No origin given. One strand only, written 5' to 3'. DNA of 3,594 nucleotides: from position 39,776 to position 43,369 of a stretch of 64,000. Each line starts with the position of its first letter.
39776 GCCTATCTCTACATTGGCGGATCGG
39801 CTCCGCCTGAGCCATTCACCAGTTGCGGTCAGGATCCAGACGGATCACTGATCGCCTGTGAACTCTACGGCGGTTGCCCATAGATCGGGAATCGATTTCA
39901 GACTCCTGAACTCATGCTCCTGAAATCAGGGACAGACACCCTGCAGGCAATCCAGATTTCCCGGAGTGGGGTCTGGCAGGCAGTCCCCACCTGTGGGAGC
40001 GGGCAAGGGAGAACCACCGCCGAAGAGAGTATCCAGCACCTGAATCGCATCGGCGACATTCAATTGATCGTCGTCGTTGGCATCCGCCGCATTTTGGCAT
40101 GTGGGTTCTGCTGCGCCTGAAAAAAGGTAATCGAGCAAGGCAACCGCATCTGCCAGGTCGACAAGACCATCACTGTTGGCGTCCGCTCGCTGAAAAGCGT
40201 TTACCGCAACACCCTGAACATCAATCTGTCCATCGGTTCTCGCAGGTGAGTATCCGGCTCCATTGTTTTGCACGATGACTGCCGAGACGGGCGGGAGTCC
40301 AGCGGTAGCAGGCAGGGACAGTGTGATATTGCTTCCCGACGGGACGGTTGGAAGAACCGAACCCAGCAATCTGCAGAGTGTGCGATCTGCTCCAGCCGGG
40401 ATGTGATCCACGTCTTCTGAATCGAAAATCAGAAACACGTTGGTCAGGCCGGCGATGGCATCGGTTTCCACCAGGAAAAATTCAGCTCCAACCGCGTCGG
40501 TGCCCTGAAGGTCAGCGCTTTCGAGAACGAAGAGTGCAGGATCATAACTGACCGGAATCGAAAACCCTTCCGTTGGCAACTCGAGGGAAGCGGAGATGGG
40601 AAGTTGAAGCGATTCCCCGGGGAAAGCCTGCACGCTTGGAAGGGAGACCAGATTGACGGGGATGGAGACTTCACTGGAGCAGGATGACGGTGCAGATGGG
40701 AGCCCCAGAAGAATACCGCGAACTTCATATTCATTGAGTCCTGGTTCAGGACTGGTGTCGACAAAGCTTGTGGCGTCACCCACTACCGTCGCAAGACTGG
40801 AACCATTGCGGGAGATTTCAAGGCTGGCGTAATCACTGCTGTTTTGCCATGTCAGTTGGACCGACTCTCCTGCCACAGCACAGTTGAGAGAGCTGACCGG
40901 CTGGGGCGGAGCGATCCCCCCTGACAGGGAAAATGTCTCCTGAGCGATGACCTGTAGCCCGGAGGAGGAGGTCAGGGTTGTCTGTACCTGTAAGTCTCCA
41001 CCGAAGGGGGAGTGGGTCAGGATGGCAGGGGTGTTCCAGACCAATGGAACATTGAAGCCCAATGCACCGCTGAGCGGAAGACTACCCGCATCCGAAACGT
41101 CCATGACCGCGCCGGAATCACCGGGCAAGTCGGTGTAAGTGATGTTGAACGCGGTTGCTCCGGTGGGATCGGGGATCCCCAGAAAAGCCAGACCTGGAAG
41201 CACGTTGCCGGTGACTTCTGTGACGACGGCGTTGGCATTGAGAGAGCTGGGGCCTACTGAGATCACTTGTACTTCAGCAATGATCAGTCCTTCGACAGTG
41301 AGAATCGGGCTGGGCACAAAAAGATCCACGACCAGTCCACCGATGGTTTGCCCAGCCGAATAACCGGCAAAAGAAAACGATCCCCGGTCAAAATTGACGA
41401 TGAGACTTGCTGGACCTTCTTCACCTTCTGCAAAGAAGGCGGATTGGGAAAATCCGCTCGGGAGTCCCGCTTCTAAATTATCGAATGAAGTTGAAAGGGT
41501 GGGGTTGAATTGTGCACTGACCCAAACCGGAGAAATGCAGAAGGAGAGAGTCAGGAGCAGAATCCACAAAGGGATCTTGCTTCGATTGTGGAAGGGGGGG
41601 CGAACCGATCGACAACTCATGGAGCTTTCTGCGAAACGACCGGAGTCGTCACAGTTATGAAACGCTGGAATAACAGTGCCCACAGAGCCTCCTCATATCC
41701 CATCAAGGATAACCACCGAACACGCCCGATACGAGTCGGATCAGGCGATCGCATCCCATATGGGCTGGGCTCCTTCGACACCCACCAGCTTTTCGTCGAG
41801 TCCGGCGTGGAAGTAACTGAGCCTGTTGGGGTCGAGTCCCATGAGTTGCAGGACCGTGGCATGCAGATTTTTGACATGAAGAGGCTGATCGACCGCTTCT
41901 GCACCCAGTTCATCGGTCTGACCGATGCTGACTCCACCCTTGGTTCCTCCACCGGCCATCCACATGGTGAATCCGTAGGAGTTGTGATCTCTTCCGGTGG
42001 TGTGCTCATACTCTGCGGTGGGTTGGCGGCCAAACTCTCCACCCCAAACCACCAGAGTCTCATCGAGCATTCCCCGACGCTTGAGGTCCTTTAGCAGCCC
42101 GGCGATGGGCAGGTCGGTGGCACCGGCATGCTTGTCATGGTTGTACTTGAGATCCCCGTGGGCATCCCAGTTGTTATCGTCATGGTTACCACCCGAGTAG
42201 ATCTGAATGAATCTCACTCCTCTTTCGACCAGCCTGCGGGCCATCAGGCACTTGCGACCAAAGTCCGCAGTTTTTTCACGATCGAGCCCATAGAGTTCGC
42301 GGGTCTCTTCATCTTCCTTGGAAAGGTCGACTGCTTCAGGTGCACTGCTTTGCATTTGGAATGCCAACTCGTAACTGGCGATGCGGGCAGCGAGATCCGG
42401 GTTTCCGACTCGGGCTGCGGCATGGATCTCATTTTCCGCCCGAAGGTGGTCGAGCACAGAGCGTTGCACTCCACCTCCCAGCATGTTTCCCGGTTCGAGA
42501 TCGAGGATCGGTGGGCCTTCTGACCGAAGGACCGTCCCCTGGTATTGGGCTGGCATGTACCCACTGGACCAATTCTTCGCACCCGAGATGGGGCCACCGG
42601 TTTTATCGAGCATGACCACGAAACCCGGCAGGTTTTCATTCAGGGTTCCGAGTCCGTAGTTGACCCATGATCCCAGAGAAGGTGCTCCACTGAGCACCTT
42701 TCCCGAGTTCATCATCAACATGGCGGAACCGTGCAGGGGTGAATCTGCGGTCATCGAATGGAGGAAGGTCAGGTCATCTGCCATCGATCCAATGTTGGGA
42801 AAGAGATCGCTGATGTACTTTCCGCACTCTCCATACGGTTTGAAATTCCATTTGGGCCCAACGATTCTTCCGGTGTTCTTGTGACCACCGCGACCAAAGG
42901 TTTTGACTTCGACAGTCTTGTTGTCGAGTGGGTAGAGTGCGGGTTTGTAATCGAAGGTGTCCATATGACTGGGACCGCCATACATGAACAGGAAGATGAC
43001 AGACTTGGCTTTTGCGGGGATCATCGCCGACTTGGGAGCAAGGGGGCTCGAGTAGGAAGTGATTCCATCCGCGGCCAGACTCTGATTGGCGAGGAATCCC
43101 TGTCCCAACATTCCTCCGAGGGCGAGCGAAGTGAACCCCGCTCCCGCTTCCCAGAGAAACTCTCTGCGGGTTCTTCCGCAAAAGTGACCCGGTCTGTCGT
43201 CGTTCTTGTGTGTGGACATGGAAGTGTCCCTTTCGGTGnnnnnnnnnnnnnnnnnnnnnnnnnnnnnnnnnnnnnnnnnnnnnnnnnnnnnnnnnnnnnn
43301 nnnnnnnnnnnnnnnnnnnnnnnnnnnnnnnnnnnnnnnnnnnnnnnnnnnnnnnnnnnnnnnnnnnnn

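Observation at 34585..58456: Split cluster of six secreted modular proteins sharing a dockerin-like C-terminus, four also carrying cohesin-like modules: candidate non-cellulosomal cohesin-dockerin assembly around an M4 protease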

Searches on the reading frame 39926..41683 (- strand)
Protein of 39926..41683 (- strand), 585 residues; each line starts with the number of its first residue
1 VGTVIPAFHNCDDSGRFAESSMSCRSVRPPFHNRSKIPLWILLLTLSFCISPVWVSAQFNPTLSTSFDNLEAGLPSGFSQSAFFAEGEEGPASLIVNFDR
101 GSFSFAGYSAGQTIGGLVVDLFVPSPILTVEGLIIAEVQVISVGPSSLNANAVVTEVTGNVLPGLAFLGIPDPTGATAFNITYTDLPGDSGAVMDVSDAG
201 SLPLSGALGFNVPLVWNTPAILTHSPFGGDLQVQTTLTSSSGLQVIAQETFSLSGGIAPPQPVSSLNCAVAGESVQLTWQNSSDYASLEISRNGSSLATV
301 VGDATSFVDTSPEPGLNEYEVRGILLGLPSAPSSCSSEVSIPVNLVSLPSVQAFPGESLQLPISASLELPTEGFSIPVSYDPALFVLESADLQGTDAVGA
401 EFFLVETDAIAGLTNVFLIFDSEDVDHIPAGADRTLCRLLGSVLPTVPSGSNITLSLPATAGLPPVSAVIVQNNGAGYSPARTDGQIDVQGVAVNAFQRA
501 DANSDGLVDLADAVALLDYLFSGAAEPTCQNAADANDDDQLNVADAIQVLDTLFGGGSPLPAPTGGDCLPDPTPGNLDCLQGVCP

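Call 4: search_protein_families(library=pfam, proteins=[window:39926-41683:-], max_evalue=1)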
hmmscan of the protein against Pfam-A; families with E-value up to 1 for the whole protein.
window:39926-41683:- (585 aa): 2 families
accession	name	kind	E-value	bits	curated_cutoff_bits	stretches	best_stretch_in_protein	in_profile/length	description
PF00404.24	Dockerin_1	-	0.0022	18.6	22.9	1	500-549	2-52/57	Dockerin type I domain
PF13405.12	EF-hand_6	-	0.65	10.3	25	0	495-518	4-27/30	EF-hand domain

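Call 5: search_protein_families(library=ncbifam, proteins=[window:39926-41683:-], max_evalue=1)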
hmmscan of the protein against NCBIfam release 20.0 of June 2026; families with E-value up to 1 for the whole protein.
window:39926-41683:- (585 aa): 1 family
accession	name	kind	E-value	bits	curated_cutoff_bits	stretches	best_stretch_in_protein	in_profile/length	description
NF033208.1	choice_anch_E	domain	0.022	15.1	23.8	1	446-530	60-140/172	choice-of-anchor E domain-containing protein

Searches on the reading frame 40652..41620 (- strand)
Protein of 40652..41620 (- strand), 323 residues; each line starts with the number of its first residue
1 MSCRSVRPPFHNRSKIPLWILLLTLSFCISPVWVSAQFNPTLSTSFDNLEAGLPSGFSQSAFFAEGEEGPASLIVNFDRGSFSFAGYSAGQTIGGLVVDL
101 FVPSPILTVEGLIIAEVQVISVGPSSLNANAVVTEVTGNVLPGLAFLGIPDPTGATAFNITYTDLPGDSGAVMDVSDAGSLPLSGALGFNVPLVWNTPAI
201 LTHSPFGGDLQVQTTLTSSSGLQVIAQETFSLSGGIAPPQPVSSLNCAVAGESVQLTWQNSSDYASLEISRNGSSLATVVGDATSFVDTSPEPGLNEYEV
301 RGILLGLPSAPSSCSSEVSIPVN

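Call 73: search_solved_structures(query=window:40652-41620:-, max_evalue=0.1)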
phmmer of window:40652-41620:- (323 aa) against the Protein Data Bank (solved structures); distinct sequences matched with E-value up to 0.1: 0.

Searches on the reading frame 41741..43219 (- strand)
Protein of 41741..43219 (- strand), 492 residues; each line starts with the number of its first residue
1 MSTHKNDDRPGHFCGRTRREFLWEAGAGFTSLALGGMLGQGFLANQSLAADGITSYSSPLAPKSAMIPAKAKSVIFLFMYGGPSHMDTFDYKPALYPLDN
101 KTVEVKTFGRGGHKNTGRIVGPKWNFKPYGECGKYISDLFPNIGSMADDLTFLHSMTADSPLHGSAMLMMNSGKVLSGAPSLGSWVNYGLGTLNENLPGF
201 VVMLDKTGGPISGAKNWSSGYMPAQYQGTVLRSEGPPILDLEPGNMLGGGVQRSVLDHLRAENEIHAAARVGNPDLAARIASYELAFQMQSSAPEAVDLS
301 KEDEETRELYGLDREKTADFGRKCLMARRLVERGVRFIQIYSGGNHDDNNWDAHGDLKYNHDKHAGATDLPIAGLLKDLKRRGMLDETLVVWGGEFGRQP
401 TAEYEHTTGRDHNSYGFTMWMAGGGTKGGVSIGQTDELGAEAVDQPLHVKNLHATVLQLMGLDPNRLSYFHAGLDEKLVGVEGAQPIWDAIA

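Call 18: search_protein_families(library=pfam, proteins=[window:41741-43219:-], max_evalue=0.001)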
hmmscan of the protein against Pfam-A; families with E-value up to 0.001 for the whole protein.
window:41741-43219:- (492 aa): 1 family
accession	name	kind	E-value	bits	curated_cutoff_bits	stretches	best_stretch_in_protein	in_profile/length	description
PF07394.17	DUF1501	-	4.3e-144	480.9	27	1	71-485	1-384/390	Protein of unknown function (DUF1501)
